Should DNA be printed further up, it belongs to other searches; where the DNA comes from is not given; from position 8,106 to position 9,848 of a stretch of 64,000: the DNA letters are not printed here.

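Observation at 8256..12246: B12-binding radical SAM enzyme plus two SAM methyltransferases embedded in the glycan island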

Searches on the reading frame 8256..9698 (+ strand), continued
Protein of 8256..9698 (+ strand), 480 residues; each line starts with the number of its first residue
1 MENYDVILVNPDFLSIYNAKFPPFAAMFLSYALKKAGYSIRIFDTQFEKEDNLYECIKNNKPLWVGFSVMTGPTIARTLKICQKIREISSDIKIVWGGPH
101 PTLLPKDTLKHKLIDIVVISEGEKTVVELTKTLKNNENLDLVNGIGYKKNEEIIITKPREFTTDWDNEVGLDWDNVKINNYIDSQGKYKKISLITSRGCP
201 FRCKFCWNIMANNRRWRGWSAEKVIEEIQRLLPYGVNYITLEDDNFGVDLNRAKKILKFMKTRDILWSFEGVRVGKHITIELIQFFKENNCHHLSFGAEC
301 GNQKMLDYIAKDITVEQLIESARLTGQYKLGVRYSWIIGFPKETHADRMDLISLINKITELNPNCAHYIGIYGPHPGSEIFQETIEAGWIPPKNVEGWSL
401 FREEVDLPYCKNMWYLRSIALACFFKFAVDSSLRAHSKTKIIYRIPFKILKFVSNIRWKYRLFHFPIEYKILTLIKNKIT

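Call 62: get_annotated_region(hit=H10, flank=9000)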
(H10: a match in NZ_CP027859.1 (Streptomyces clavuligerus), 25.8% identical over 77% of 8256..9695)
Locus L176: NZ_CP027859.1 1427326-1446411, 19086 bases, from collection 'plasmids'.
description: Streptomyces clavuligerus strain ATCC 27064 plasmid pCLA1, complete sequence
organism: Streptomyces clavuligerus (NCBI taxid 1901)
taxonomy: Bacteria; Actinomycetota; Actinomycetes; Kitasatosporales; Streptomycetaceae; Streptomyces; Streptomyces clavuligerus
host: -; source: Cell culture; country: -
typing (MOB-suite, as given by PLSDB): mobilizable; replicon rep_cluster_12,rep_cluster_1922; relaxase MOBP
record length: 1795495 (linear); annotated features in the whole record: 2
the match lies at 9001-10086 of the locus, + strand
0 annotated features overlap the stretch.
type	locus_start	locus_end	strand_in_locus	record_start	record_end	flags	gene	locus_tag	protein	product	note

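Call 64: search_protein_families(library=pfam, proteins=[L176:2440-3537:+, L176:3542-5509:+, L176:5499-6734:+, L176:6769-8760:+, L176:8806-10314:+, L176:10304-11782:+, L176:12090-13454:+, L176:13433-14215:+, L176:14212-15231:+, L176:15773-16552:+], max_evalue=0.00001)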
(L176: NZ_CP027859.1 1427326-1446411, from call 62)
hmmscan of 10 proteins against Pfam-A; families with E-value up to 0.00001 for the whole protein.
L176:2440-3537:+ (365 aa): 7 families
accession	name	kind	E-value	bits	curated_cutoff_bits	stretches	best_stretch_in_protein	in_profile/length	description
PF01370.27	Epimerase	-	4.3e-54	183.9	20.9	1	25-246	2-224/240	NAD dependent epimerase/dehydratase family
PF16363.11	GDP_Man_Dehyd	-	4.2e-41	141.9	27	1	26-333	2-329/332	GDP-mannose 4,6 dehydratase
PF01073.25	3Beta_HSD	-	6.5e-21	75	22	1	25-246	1-228/280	3-beta hydroxysteroid dehydrogenase/isomerase family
PF04321.23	RmlD_sub_bind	-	1.4e-11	44.5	27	1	24-226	3-178/287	RmlD substrate binding domain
PF02719.21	Polysacc_synt_2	-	5e-08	32.9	20.2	1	25-197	2-171/293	Polysaccharide biosynthesis protein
PF13460.12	NAD_binding_10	-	5.4e-08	33.4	27.2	1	28-174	1-129/184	NAD(P)H-binding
PF07993.18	NAD_binding_4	-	1.3e-07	31.5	20.1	0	26-187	1-199/258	Male sterility protein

L176:3542-5509:+ (655 aa): 4 families
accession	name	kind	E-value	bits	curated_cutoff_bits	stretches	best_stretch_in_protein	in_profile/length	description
PF00733.27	Asn_synthase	-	2.6e-86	290.9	21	1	243-631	2-354/354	Asparagine synthase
PF13537.11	GATase_7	-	7.4e-36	123.3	25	1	48-166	1-122/123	Glutamine amidotransferase domain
PF13522.11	GATase_6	-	9.2e-35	119.9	27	1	35-161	3-130/130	Glutamine amidotransferase domain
PF02540.23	NAD_synthase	-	4.7e-06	26.3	21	1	262-377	23-137/242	NAD synthase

L176:5499-6734:+ (411 aa): 0 families

L176:6769-8760:+ (663 aa): 1 family
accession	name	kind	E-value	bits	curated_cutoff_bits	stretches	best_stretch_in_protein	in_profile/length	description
PF00733.27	Asn_synthase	-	7.3e-08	32.9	21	1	315-570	4-271/354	Asparagine synthase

L176:8806-10314:+ (502 aa): 2 families
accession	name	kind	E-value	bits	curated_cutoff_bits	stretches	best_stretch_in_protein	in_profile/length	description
PF04055.27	Radical_SAM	-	1.2e-28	100.8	29.5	1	233-395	1-166/166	Radical SAM superfamily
PF02310.24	B12-binding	-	1.7e-15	57.4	32.1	1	62-174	8-120/121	B12 binding domain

L176:10304-11782:+ (492 aa): 0 families

L176:12090-13454:+ (454 aa): 0 families

L176:13433-14215:+ (260 aa): 0 families

L176:14212-15231:+ (339 aa): 0 families

L176:15773-16552:+ (259 aa): 0 families

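Call 65: search_dna_similar(query=window:8256-9695:+, collection=plasmids, mode=protein, max_evalue=1e-8, max_rows=60, rows=spread)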
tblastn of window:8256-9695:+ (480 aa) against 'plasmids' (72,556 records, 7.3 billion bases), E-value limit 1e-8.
Records with a match: 95; places in all: 109; records where one place covers at least 80% of the query: 8.
Best place of each record, by identity: <60% 95.
By first word of the organism name: Streptomyces 19; Mycetohabitans 9; Azospirillum 4; Nocardia 4; Sphingobium 4; Paraburkholderia 4; Pseudomonas 4; Lawsonia 3; Burkholderia 3; Bacillus 3; and 29 more.
By predicted mobility (MOB-suite, as given by PLSDB): non-mobilizable 63; mobilizable 23; conjugative 9.
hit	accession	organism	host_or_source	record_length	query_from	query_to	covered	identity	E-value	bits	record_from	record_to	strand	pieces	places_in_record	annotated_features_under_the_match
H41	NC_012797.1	Solidesulfovibrio magneticus RS-1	-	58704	29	467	91%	24.7%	1e-12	78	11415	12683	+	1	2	radical SAM protein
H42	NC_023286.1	Streptomyces sp. F12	-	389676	6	401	83%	26.1%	4e-36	149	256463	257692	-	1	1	B12-binding domain-containing radical SAM protein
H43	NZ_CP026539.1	Solidesulfovibrio carbinolicus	-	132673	21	392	78%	27.2%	2e-37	154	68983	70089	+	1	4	radical SAM protein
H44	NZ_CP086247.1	Clostridium sp. CF011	single colony,bovine feces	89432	21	386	76%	27.4%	3e-10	71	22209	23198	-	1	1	radical SAM protein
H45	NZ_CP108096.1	Streptomyces sp. NBC_00239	-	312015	23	401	79%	25.4%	4e-38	155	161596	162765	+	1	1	radical SAM protein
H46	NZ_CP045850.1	Streptomyces clavuligerus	pure culture single spore ...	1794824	21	391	77%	25.8%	5e-22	107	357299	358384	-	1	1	none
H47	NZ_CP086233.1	Streptomyces clavuligerus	whole organism,soil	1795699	21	391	77%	25.8%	5e-22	107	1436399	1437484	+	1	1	none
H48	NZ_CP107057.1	Lawsonia intracellularis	-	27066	29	398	77%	25.8%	9e-24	112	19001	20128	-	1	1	radical SAM protein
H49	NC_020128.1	Lawsonia intracellularis N343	-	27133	29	398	77%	25.8%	1e-23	112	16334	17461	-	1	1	radical SAM protein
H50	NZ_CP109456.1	Streptomyces sp. NBC_01456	-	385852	23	401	79%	25.2%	2e-37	154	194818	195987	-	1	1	radical SAM protein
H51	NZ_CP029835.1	Azospirillum ramasamyi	single cell,Cow dung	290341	5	399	82%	23.8%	4e-20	101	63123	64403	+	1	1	radical SAM protein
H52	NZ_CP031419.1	Nocardia farcinica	Homo sapiens,Madura foot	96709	23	401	79%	24.7%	1e-33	142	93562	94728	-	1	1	radical SAM protein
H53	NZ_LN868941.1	Nocardia farcinica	not known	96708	23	401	79%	24.7%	1e-33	142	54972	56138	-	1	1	radical SAM protein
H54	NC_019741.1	Allocoleopsis franciscana PCC 7113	-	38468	5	414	85%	22.8%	3e-19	99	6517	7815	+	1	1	bchE: magnesium-protoporphyrin IX monomethyl ester anaerobic oxidative ...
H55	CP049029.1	Rhodobacteraceae bacterium SC52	Apostichopus japonicus,pure ...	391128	6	383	79%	24.6%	2e-22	108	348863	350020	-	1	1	bchE: magnesium-protoporphyrin IX monomethyl ester anaerobic oxidative ...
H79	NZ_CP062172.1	Mycetohabitans rhizoxinica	Rhizopus microsporus,bacterial ...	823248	73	390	66%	25.6%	1e-15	88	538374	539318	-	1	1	hpnJ: hopanoid biosynthesis associated radical SAM protein HpnJ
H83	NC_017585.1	Streptantibioticus cattleyicolor NRRL 8057 = DSM 46488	-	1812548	3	344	71%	23.7%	4e-17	92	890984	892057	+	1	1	none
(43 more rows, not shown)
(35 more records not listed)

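Call 66: get_annotated_region(hit=H79, flank=6000)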
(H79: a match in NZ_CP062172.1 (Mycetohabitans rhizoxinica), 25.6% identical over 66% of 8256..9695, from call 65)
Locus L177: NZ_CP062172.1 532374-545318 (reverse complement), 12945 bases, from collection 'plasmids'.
description: Mycetohabitans rhizoxinica strain B49 plasmid megaplasmid, complete sequence
organism: Mycetohabitans rhizoxinica (NCBI taxid 412963)
taxonomy: Bacteria; Pseudomonadota; Betaproteobacteria; Burkholderiales; Burkholderiaceae; Mycetohabitans; Mycetohabitans rhizoxinica
host: -; source: Rhizopus microsporus,bacterial culture,Rabbit dung; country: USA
typing (MOB-suite, as given by PLSDB): non-mobilizable
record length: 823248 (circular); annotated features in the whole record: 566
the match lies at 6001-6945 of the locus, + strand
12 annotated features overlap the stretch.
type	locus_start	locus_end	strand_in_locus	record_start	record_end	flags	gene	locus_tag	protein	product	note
CDS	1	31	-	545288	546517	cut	-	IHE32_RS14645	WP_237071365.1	YcaO-like family protein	-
CDS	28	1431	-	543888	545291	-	-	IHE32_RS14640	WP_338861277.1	TfuA-like protein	-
CDS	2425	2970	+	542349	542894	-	-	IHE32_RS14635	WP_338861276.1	F-box protein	-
CDS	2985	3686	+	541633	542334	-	-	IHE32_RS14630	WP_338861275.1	hypothetical protein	-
CDS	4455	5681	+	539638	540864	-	hpnI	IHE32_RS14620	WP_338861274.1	bacteriohopanetetrol glucosamine biosynthesis glycosyltransferase HpnI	-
CDS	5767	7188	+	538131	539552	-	hpnJ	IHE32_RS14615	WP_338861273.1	hopanoid biosynthesis associated radical SAM protein HpnJ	-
CDS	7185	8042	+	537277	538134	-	hpnK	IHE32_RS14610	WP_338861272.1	hopanoid biosynthesis-associated protein HpnK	GO:0005975 - carbohydrate metabolic process [Evidence IEA]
CDS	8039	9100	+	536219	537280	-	-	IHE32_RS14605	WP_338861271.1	lysylphosphatidylglycerol synthase domain-containing protein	-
CDS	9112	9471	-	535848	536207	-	-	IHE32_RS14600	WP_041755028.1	DUF3564 domain-containing protein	-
CDS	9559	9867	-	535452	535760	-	-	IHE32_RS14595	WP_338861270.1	DUF1488 domain-containing protein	-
CDS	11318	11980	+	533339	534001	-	-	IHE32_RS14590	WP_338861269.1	hypothetical protein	-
CDS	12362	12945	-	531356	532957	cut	ahpF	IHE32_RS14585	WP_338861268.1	alkyl hydroperoxide reductase subunit F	GO:0009398 - FMN biosynthetic process [Evidence IEA]; GO:0006805 - xenobiotic metabolic process [Evidence IEA]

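Call 67: get_annotated_region(hit=H55, flank=1500)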
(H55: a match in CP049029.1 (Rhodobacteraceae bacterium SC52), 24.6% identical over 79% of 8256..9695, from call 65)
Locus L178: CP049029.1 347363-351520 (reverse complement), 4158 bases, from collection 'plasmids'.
description: Rhodobacteraceae bacterium SC52 plasmid pSC52_1, complete sequence
organism: Rhodobacteraceae bacterium SC52 (NCBI taxid 2745590)
taxonomy: Bacteria; Pseudomonadota; Alphaproteobacteria; Rhodobacterales; Paracoccaceae; ; Rhodobacteraceae bacterium SC52
host: -; source: Apostichopus japonicus,pure culture,Intestine content; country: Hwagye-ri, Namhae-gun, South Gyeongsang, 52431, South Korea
typing (MOB-suite, as given by PLSDB): mobilizable; relaxase MOBP
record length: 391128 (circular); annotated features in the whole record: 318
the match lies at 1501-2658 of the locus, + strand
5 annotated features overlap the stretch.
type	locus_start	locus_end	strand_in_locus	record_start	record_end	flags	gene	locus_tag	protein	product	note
CDS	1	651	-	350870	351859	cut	-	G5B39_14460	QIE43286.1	GlxA family transcriptional regulator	-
CDS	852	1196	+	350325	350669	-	-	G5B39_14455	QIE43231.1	hypothetical protein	-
CDS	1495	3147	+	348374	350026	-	bchE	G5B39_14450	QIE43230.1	magnesium-protoporphyrin IX monomethyl ester anaerobic oxidative cyclase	-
CDS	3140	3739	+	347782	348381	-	bchJ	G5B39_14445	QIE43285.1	bacteriochlorophyll 4-vinyl reductase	-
CDS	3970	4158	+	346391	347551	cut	-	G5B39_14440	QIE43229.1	ABC transporter permease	-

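Call 68: get_annotated_region(hit=H83, flank=9000)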
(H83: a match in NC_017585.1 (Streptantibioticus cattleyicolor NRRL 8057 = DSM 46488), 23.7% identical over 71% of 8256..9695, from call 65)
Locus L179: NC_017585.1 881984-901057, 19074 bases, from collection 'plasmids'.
description: Streptantibioticus cattleyicolor NRRL 8057 = DSM 46488 plasmid pSCATT, complete sequence
organism: Streptantibioticus cattleyicolor NRRL 8057 = DSM 46488 (NCBI taxid 1003195)
taxonomy: Bacteria; Actinomycetota; Actinomycetes; Kitasatosporales; Streptomycetaceae; Streptantibioticus; Streptantibioticus cattleyicolor; Streptantibioticus cattleyicolor NRRL 8057 = DSM 46488
host: -; source: -; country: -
typing (MOB-suite, as given by PLSDB): mobilizable; relaxase MOBP
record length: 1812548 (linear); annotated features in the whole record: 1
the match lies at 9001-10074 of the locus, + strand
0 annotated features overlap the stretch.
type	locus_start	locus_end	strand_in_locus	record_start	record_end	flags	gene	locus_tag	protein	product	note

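Call 79: find_encoding_contigs(protein=P0018, flank=7000, max_places=1)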
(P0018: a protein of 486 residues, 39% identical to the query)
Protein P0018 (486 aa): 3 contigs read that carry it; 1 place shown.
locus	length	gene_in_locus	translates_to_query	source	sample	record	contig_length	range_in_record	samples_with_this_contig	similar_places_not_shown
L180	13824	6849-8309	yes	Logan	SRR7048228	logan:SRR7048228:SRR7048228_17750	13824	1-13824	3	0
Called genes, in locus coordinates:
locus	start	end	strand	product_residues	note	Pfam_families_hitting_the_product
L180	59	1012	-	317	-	PF01207:Dus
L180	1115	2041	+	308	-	PF09754:PAC2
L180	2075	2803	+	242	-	PF13469:Sulfotransfer_3 (weak)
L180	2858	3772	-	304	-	PF13469:Sulfotransfer_3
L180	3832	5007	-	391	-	PF00817:IMS, PF11798:IMS_HHH (weak), PF21704:POLH-Rev1_HhH (weak), PF21999:IMS_HHH_1, PF11799:IMS_C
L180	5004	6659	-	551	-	-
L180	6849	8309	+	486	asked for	PF02310:B12-binding, PF04055:Radical_SAM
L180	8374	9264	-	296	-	PF00685:Sulfotransfer_1 (weak), PF13469:Sulfotransfer_3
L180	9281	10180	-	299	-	PF03706:LPG_synthase_TM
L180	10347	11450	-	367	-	PF04055:Radical_SAM, PF13186:SPASM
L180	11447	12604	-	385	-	PF13439:Glyco_transf_4, PF13579:Glyco_trans_4_4, PF00534:Glycos_transf_1, PF13692:Glyco_trans_1_4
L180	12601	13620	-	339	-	PF00535:Glycos_transf_2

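Call 80: find_encoding_contigs(protein=P0028, flank=7000, max_places=1)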
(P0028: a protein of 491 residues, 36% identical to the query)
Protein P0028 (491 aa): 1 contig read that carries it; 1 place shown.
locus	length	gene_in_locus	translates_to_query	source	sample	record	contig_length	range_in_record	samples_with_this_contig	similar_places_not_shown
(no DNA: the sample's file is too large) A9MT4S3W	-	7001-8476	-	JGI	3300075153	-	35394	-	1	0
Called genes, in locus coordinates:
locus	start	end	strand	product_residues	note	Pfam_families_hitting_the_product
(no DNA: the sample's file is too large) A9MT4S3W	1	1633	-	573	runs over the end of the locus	PF25840:Ulvan_lyase_N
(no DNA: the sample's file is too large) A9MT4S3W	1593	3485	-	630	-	PF13522:GATase_6, PF13537:GATase_7, PF00733:Asn_synthase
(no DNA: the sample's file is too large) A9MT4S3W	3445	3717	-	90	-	-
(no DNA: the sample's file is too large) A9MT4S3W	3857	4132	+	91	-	PF14076:DUF4258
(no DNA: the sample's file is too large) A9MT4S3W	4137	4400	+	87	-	-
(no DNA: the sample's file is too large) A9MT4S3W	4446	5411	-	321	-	PF00535:Glycos_transf_2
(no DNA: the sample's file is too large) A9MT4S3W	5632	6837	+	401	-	PF13535:ATP-grasp_4, PF18603:LAL_C2 (weak)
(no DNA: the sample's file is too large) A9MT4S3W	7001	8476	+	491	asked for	PF02310:B12-binding, PF04055:Radical_SAM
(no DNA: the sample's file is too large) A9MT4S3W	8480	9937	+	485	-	PF02310:B12-binding, PF04055:Radical_SAM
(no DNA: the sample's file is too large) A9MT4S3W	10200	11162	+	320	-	PF00535:Glycos_transf_2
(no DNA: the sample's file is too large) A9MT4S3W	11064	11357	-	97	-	?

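Call 81: find_encoding_contigs(protein=P0037, flank=7000, max_places=1)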
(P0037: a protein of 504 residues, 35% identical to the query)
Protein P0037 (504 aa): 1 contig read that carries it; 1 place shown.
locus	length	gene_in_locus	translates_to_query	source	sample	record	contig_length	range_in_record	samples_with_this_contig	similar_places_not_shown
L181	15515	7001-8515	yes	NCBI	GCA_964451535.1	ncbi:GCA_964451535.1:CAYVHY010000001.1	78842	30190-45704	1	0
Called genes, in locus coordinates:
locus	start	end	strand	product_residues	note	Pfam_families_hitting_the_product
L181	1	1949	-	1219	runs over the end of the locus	PF14551:MCM_N, PF17207:MCM_OB, PF00493:MCM, PF14890:Intein_splicing, PF14528:LAGLIDADG_3, PF00493:MCM, PF01078:Mg_chelatase (weak), PF17855:MCM_lid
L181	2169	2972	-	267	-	PF20990:DUF2207_C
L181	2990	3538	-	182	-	PF00352:TBP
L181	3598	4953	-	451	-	PF01406:tRNA-synt_1e, PF01921:tRNA-synt_1f (faint), PF09334:tRNA-synt_1g (weak), PF00133:tRNA-synt_1 (weak), PF09190:DALR_2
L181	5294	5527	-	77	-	-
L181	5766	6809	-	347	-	PF04055:Radical_SAM, PF08608:Wyosine_form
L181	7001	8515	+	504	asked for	PF02310:B12-binding, PF04055:Radical_SAM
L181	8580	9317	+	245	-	-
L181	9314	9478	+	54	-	-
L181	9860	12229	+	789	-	PF00133:tRNA-synt_1, PF01406:tRNA-synt_1e (faint), PF09334:tRNA-synt_1g, PF13603:tRNA-synt_1_2 (faint), PF09334:tRNA-synt_1g (weak), PF08264:Anticodon_1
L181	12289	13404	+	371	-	PF03463:eRF1_1, PF01248:Ribosomal_L7Ae (faint), PF18854:baeRF_family10, PF03464:eRF1_2, PF18859:acVLRF1, PF03465:eRF1_3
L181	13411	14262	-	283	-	PF02353:CMAS, PF13489:Methyltransf_23, PF01209:Ubie_methyltran, PF05175:MTS (weak), PF13649:Methyltransf_25, PF13847:Methyltransf_31, PF08241:Methyltransf_11, PF08242:Methyltransf_12 (weak)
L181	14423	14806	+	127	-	PF01641:SelR, PF24046:At4g08330 (faint)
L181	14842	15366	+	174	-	PF04079:SMC_ScpB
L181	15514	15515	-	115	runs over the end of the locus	PF02452:PemK_toxin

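Call 82: find_encoding_contigs(protein=P0014, flank=7000, max_places=1)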
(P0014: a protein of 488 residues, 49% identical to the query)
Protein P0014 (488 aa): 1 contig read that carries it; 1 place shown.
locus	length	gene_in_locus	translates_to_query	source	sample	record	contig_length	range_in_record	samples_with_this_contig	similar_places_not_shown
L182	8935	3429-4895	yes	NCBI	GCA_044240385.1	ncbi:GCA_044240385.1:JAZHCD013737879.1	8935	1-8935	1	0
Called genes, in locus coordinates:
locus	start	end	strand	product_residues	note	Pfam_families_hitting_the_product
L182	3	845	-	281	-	?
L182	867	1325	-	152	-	PF00908:dTDP_sugar_isom, PF14667:Polysacc_synt_C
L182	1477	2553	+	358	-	PF00483:NTP_transferase, PF12804:NTP_transf_3, PF25084:LbH_EIF2B (weak), PF00132:Hexapep (weak), PF25084:LbH_EIF2B (weak), PF25087:GMPPB_C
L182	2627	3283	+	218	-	PF13489:Methyltransf_23, PF13847:Methyltransf_31, PF08241:Methyltransf_11, PF13649:Methyltransf_25 (weak)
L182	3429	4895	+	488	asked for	PF02310:B12-binding, PF04055:Radical_SAM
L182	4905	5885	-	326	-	PF03706:LPG_synthase_TM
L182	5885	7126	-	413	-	PF13439:Glyco_transf_4, PF13579:Glyco_trans_4_4, PF00534:Glycos_transf_1, PF13692:Glyco_trans_1_4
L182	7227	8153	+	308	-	PF00535:Glycos_transf_2, PF13641:Glyco_tranf_2_3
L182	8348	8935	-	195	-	?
